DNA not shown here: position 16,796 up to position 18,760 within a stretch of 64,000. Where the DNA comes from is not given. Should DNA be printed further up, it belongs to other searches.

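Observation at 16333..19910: Dihaem cytochrome c + haem-porin fusion + cupredoxin operon resembling an Fe(II)-oxidation (Cyc2/Cyc1/rusticyanin-type) module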

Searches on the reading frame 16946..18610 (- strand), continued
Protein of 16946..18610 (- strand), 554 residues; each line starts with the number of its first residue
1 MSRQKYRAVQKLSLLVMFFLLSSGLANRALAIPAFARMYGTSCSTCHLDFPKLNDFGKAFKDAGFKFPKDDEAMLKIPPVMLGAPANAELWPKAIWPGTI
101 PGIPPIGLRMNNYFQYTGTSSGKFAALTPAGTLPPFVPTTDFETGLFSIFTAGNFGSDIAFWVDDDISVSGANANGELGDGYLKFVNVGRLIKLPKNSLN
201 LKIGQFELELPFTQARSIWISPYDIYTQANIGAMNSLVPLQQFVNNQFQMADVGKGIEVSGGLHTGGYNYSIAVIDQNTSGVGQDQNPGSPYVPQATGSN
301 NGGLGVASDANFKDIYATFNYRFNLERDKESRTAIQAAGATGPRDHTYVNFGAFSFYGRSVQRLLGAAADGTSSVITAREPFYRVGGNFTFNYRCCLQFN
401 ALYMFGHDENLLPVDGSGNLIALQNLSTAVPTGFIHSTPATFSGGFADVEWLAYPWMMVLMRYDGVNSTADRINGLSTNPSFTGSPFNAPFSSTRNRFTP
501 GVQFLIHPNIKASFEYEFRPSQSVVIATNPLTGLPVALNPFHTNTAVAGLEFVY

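Call 38: fold_search(model_id=the predicted structure, library=pdb)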
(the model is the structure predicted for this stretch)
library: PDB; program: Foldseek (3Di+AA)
matches with E <= 10: 778; with E <= 0.001: 248
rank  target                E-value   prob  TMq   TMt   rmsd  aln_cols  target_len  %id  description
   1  5mdo_A                1.6e-10  1.00  0.39  0.60   8.5       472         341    9  Crystal structure of in vitro folded Chitoporin VhChip from Vibrio harveyi (crystal form I) (released 2017-12-20)
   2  4d64_A                1.7e-10  1.00  0.38  0.56   9.6       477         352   10  Structure of porin Omp-Pst1 from P. stuartii; the crystallographic symmetry generates a dimer of trimers. (released 2016-03-09)
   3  4kr8_C                2.4e-10  1.00  0.35  0.53   9.5       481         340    9  Salmonella typhi OmpF complex with Daunomycin (released 2014-05-28)
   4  5mdq_A                3.9e-10  1.00  0.42  0.62   8.7       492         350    8  Crystal structure of outer membrane expressed Chitoporin VhChip from Vibrio harveyi (released 2017-12-20)
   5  7eqm_A                5.1e-10  1.00  0.39  0.62   8.3       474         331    9  Apo Truncated VhChiP (Delta 1-19) (released 2022-08-10)
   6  1hxt                  5.3e-10  1.00  0.35  0.53   9.3       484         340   10  OMPF PORIN MUTANT NQAAA (released 2001-06-06)
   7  2fgq                  6.3e-10  1.00  0.42  0.67   7.3       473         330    8  High resolution X-ray structure of Omp32 in complex with malate (released 2006-01-31)
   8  3a2s_X                9.1e-10  1.00  0.42  0.64   8.0       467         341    9  Crystal Structure of outer membrane protein PorB from Neisseria meningitidis in complex with sucrose (released 2010-04-07)
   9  8bys_A                1.0e-09  1.00  0.36  0.57  10.4       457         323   10  Outer membrane attachment porin OmpM1 from Veillonella parvula, native (released 2023-11-08)
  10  5nxn_A                1.2e-09  1.00  0.35  0.53  10.0       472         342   10  Structure of a L5-deletion mutant of Providencia stuartii Omp-Pst1 (released 2018-02-21)
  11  8wv0_A                1.3e-09  1.00  0.36  0.56   9.4       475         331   11  Outer membrane porin of Burkholderia pseudomallei (BpsOmp38) (released 2024-10-30)
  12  8bys_B                1.4e-09  1.00  0.33  0.52  10.7       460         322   10  Outer membrane attachment porin OmpM1 from Veillonella parvula, native (released 2023-11-08)
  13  3nsg_A                1.6e-09  1.00  0.37  0.57   9.5       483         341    9  Crystal Structure of OmpF, an Outer Membrane Protein from Salmonella typhi (released 2011-07-13)
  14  1gfp                  1.9e-09  1.00  0.36  0.54   9.3       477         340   10  OMPF PORIN (MUTANT R42C) (released 1996-12-07)
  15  8byt_A                2.0e-09  1.00  0.36  0.59  10.4       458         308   12  Outer membrane attachment porin OmpM1 from Veillonella parvula, C3 symmetry (released 2023-11-08)
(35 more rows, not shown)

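Call 42: find_related_loci(query=A1, collection=genome_contigs, flank=10000)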
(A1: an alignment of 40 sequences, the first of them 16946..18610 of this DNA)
Query A1 (554 aa) in genome_contigs; peptide patterns used: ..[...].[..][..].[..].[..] (x = any residue, [..] = any of these).
599 stretches matched a pattern (row limit reached: there are more); 511 encode a relative of the query (tblastn E <= 1e-3); the best 80 are kept; 80 distinct loci.
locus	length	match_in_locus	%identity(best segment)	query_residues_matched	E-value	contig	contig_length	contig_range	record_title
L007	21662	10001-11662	91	1-554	0e+0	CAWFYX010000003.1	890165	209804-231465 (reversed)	MAG: uncultured Acidobacteriaceae bacterium isolate MFD09286.bin.2.100 genome assembly, contig: contig_18237, whole geno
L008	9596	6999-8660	86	1-554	0e+0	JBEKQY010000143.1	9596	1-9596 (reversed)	MAG: Candidatus Korobacteraceae bacterium isolate SPRUCE 499 SPRUCE_499_143, whole genome shotgun sequence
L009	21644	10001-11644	87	6-554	0e+0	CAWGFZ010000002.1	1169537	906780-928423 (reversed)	MAG: uncultured Acidobacteriaceae bacterium isolate MFD03044.bin.1.111 genome assembly, contig: contig_12400, whole geno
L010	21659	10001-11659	87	1-554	0e+0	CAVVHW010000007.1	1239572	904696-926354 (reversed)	MAG: uncultured Acidobacteriaceae bacterium isolate MFD01633.bin.1.224 genome assembly, contig: contig_23127, whole geno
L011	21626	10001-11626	88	13-554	0e+0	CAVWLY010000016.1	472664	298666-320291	MAG: uncultured Acidobacteriaceae bacterium isolate MFD09286.bin.2.138 genome assembly, contig: contig_30125, whole geno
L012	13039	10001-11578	90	29-554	0e+0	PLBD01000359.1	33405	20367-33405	MAG: Acidobacteriaceae bacterium isolate bog_257 73.20111000_S1D.39_contig_11889, whole genome shotgun sequence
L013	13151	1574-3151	90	29-554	0e+0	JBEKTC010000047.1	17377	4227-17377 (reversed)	MAG: Candidatus Korobacteraceae bacterium isolate SPRUCE 549 SPRUCE_549_47, whole genome shotgun sequence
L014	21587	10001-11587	87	26-554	0e+0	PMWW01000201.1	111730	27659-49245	MAG: Acidobacteriaceae bacterium isolate bog_169 73.20110700_S3M.38_contig_427, whole genome shotgun sequence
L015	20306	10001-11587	89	26-554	0e+0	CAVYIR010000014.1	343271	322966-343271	MAG: uncultured Acidobacteriaceae bacterium isolate MFD05377.bin.1.126 genome assembly, contig: contig_93480, whole geno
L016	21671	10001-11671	82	1-554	0e+0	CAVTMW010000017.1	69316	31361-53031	MAG: uncultured Acidobacteriaceae bacterium isolate MFD06435.bin.2.120 genome assembly, contig: contig_50715, whole geno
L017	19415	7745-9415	82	1-554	0e+0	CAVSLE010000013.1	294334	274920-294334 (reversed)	MAG: uncultured Acidobacteriaceae bacterium isolate MFD05377.bin.1.119 genome assembly, contig: contig_51502, whole geno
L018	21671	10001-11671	81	1-554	0e+0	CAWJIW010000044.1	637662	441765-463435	MAG: uncultured Acidobacteriaceae bacterium isolate MFD05377.bin.2.21 genome assembly, contig: contig_89897, whole genom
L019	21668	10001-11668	81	1-554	0e+0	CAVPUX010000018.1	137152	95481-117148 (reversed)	MAG: uncultured Acidobacteriaceae bacterium isolate MFD00008.bin.2.10 genome assembly, contig: contig_83715, whole genom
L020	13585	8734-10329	82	26-554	0e+0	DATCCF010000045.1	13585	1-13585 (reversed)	MAG TPA_asm: Terriglobales bacterium isolate SMAG_U7692 k141_2044, whole genome shotgun sequence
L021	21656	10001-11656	79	1-554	0e+0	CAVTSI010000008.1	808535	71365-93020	MAG: uncultured Acidobacteriaceae bacterium isolate MFD05377.bin.2.5 genome assembly, contig: contig_50234, whole genome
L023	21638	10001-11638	77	1-554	0e+0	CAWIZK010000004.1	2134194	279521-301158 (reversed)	MAG: uncultured Acidobacteriaceae bacterium isolate MFD05521.bin.2.110 genome assembly, contig: contig_28149, whole geno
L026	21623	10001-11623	75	1-554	0e+0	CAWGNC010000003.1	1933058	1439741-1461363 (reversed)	MAG: uncultured Acidobacteriaceae bacterium isolate MFD01138.bin.1.37 genome assembly, contig: contig_20474, whole genom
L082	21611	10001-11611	61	3-554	0e+0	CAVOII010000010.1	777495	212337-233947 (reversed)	MAG: uncultured Acidobacteriota bacterium isolate MFD10071.bin.1.120 genome assembly, contig: contig_36710, whole genome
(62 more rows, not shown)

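Call 47: search_protein_families(library=pfam, proteins=[L007:36-1022:+, L007:1250-1873:+, L007:2257-3303:+, L007:3321-3821:+, L007:4601-6637:-, L007:6653-7951:-, L007:7863-8480:+, L007:12302-13564:+, L007:13739-16228:+], max_evalue=0.001)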
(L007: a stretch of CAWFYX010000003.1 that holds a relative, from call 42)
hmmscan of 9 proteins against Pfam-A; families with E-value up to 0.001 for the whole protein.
L007:36-1022:+ (328 aa): 3 families
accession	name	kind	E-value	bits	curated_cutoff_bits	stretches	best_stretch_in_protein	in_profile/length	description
PF13683.12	rve_3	-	1.2e-14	54.2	26.5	1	212-275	2-61/67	Integrase core domain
PF00665.32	rve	-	5.4e-06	27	32.6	1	119-223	4-102/102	Integrase core domain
PF13565.12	HTH_32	-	0.0001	23.2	33.7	1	2-67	9-73/73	Homeodomain-like domain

L007:1250-1873:+ (207 aa): 3 families
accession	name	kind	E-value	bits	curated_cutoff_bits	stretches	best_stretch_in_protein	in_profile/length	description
PF04542.20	Sigma70_r2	-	1.9e-15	56.9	24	1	43-108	1-67/71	Sigma-70 region 2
PF08281.18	Sigma70_r4_2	-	2.3e-10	40.4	25.7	1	145-196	3-54/54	Sigma-70, region 4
PF04545.22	Sigma70_r4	-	1.1e-08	34.8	24.1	1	150-197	2-49/50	Sigma-70, region 4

L007:2257-3303:+ (348 aa): 7 families
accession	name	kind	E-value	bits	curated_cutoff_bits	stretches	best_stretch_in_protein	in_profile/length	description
PF03446.21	NAD_binding_2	-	2.1e-42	145.3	21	1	57-216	1-161/161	NAD binding domain of 6-phosphogluconate dehydrogenase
PF14833.11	NAD_binding_11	-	1.9e-15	57.6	30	1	222-335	3-116/122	NAD-binding of NADP-dependent 3-hydroxyisobutyrate dehydrogenase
PF03807.23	F420_oxidored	-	9.2e-09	36.2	21.6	1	57-116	1-64/94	NADP oxidoreductase coenzyme F420-dependent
PF01488.26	Shikimate_DH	-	4.7e-06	27.2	24.3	1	54-100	11-58/138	Shikimate / quinate 5-dehydrogenase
PF03435.24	Sacchrp_dh_NADP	-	2.3e-05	25.1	25.1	1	58-125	1-72/129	Saccharopine dehydrogenase NADP binding domain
PF02826.25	2-Hacid_dh_C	-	0.00027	20.8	25.1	1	37-126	16-106/178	D-isomer specific 2-hydroxyacid dehydrogenase, NAD binding domain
PF02558.23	ApbA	-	0.00099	19.2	22.2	0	58-104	1-46/150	Ketopantoate reductase PanE/ApbA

L007:3321-3821:+ (166 aa): 4 families
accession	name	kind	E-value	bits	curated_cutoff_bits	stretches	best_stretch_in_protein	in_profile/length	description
PF12802.13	MarR_2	-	1.7e-14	54.2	27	1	54-112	1-60/61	MarR family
PF01047.28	MarR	-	1.9e-14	53.7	24.6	1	56-113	1-58/59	MarR family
PF22381.2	Staph_reg_Sar_Rot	-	3.3e-11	43.5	27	1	54-129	10-85/85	Transcriptional regulator SarA/Rot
PF13463.12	HTH_27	-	1.6e-07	31.9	22.2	1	58-122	3-68/68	Winged helix DNA-binding domain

L007:4601-6637:- (678 aa): 3 families
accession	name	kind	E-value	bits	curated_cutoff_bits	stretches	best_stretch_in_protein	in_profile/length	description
PF20308.4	TPR-S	-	8e-15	55.7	27.6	1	219-339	2-102/102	Tetratricopeptide Repeats-Sensor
PF13424.12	TPR_12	-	0.0002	22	30.1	1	216-268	23-76/77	Tetratricopeptide repeat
PF07719.23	TPR_2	-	0.00094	19.6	27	0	204-231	2-29/34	Tetratricopeptide repeat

L007:6653-7951:- (432 aa): 1 family
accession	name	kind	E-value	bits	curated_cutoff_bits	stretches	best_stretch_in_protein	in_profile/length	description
PF01734.28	Patatin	-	2.5e-28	100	27.7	1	53-256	1-189/191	Patatin-like phospholipase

L007:7863-8480:+ (205 aa): 0 families

L007:12302-13564:+ (420 aa): 0 families

L007:13739-16228:+ (829 aa): 0 families

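Call 48: search_protein_families(library=pfam, proteins=[L009:6585-7694:+, L009:7691-9046:+, L009:12285-14306:+, L009:14322-14816:+, L009:14819-15574:+, L009:14998-16275:+, L009:16282-18333:+, L009:18330-19058:+, L009:19082-20356:+, L009:20325-21617:+], max_evalue=0.001)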
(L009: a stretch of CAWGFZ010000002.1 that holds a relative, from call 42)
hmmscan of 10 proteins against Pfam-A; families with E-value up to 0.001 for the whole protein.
L009:6585-7694:+ (369 aa): 0 families

L009:7691-9046:+ (451 aa): 4 families
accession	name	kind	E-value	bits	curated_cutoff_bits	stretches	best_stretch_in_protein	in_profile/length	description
PF07731.20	Cu-oxidase_2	-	3.5e-34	118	20.4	2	345-449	15-132/137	Multicopper oxidase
PF07732.21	Cu-oxidase_3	-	7.9e-34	116.7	21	2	49-147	10-109/119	Multicopper oxidase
PF00394.28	Cu-oxidase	-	3.5e-18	66.7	21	1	194-280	38-132/157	Multicopper oxidase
PF13473.12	Cupredoxin_1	-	1.7e-06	28.5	27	0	361-441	35-97/104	Cupredoxin-like domain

L009:12285-14306:+ (673 aa): 16 families
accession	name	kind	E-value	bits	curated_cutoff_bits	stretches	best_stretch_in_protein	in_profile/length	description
PF07992.20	Pyr_redox_2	-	9.2e-31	107.8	26.1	1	132-465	1-290/291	Pyridine nucleotide-disulphide oxidoreductase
PF14691.11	Fer4_20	-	1.1e-21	77.1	25.8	1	36-111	29-107/113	Dihydroprymidine dehydrogenase domain II, 4Fe-4S cluster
PF13738.12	Pyr_redox_3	-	5.3e-09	36.2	30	0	136-163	2-30/305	Pyridine nucleotide-disulphide oxidoreductase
PF00037.32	Fer4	-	1.1e-08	35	21.1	1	620-641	3-24/24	4Fe-4S binding domain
PF00070.33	Pyr_redox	-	1.5e-07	32.2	22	1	133-164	1-32/82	Pyridine nucleotide-disulphide oxidoreductase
PF13450.12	NAD_binding_8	-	1.9e-07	31.7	21.9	1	136-171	1-36/68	NAD(P)-binding Rossmann-like domain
PF01266.30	DAO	-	2.9e-07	30.8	27.9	1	133-167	1-35/353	FAD dependent oxidoreductase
PF12838.12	Fer4_7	-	3.5e-07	31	27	1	558-638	2-51/52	4Fe-4S dicluster domain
PF13187.11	Fer4_9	-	1.9e-06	28.2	27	0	617-639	29-51/52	4Fe-4S dicluster domain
PF13237.11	Fer4_10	-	1.3e-05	25.5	25.5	0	618-641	2-22/53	4Fe-4S dicluster domain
PF01262.27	AlaDh_PNT_C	-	6.5e-05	22.9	23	0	131-164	28-61/214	Alanine dehydrogenase/PNT, C-terminal domain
PF01946.23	Thi4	-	6.9e-05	22.6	26.2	1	133-198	19-83/235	Thi4 family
PF12831.13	FAD_oxidored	-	0.00016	21.5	27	1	134-170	2-38/416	FAD dependent oxidoreductase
PF01494.25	FAD_binding_3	-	0.00035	20.4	22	1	132-162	2-32/349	FAD binding domain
PF03486.20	HI0933_like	-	0.00048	20.1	50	0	133-167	2-36/244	HI0933-like protein Rossmann domain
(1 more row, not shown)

L009:14322-14816:+ (164 aa): 1 family
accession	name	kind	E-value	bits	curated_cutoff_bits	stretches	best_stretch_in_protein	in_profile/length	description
PF00355.32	Rieske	-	3.2e-10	40.2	20.3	1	76-136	23-85/88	Rieske [2Fe-2S] domain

L009:14819-15574:+ (251 aa): 3 families
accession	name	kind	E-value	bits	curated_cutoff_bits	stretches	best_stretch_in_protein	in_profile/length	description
PF00033.24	Cytochrome_B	-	4.4e-46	157.5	27.2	1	57-236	10-188/189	Cytochrome b/b6/petB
PF13631.11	Cytochrom_B_N_2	-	4.3e-41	141.1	27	1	119-241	2-124/169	Cytochrome b(N-terminal)/b6/petB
PF14358.11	DUF4405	-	1.5e-08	35.5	26.7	1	64-128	3-62/66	Domain of unknown function (DUF4405)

L009:14998-16275:+ (425 aa): 1 family
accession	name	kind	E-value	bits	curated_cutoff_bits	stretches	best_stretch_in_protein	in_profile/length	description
PF00032.22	Cytochrom_B_C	-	0.00018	22.2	20.7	1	268-351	2-81/102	Cytochrome b(C-terminal)/b6/petD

L009:16282-18333:+ (683 aa): 6 families
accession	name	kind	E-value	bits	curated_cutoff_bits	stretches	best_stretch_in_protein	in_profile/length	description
PF00034.26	Cytochrom_C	-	2.1e-36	125.5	21.3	4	377-462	2-83/90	Cytochrome c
PF13442.11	Cytochrome_CBB3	-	2.6e-28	98.6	27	2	503-568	13-68/68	Cytochrome C oxidase, cbb3-type, subunit III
PF02433.20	FixO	-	7.8e-14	52.1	29.6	0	305-346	102-143/219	Cytochrome C oxidase, mono-heme subunit/FixO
PF14522.11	Cytochrome_C7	-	1.1e-09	38.4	24.8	1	116-188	12-67/67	Cytochrome c7 and related cytochrome c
PF22113.1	Mtrc-MtrF_II-IV_dom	-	3.4e-06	27.1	30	0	79-137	117-175/176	Outer membrane cytochrome MtrC/MtrF-like, domains II/IV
PF14537.11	Cytochrom_c3_2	-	4.9e-06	27.4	25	0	79-126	23-66/79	Cytochrome c3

L009:18330-19058:+ (242 aa): 4 families
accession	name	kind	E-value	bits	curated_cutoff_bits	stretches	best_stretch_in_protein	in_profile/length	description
PF02369.22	Big_1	-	1.9e-10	41.2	34.9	1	57-124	21-88/93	Bacterial Ig-like domain (group 1)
PF13442.11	Cytochrome_CBB3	-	5e-09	36.8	27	1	139-224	5-68/68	Cytochrome C oxidase, cbb3-type, subunit III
PF09134.16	Invasin_D3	-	0.00023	22.1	33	1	57-116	24-82/98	Invasin, domain 3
PF00034.26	Cytochrom_C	-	0.00099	20.8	21.3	0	139-226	3-88/90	Cytochrome c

L009:19082-20356:+ (424 aa): 0 families

L009:20325-21617:+ (430 aa): 2 families
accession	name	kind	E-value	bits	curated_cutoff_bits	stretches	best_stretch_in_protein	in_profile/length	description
PF01545.26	Cation_efflux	-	1.4e-36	126.6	26.6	1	137-330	2-198/198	Cation efflux family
PF16916.11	ZT_dimer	-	1.5e-08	34.9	26.7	1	340-412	8-77/78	Dimerisation domain of Zinc Transporter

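Call 51: search_dna_similar(query=window:16946-18610:-, collection=plasmids, mode=protein, max_evalue=0.001, max_rows=30)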
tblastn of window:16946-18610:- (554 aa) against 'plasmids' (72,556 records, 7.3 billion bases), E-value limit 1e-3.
No match.
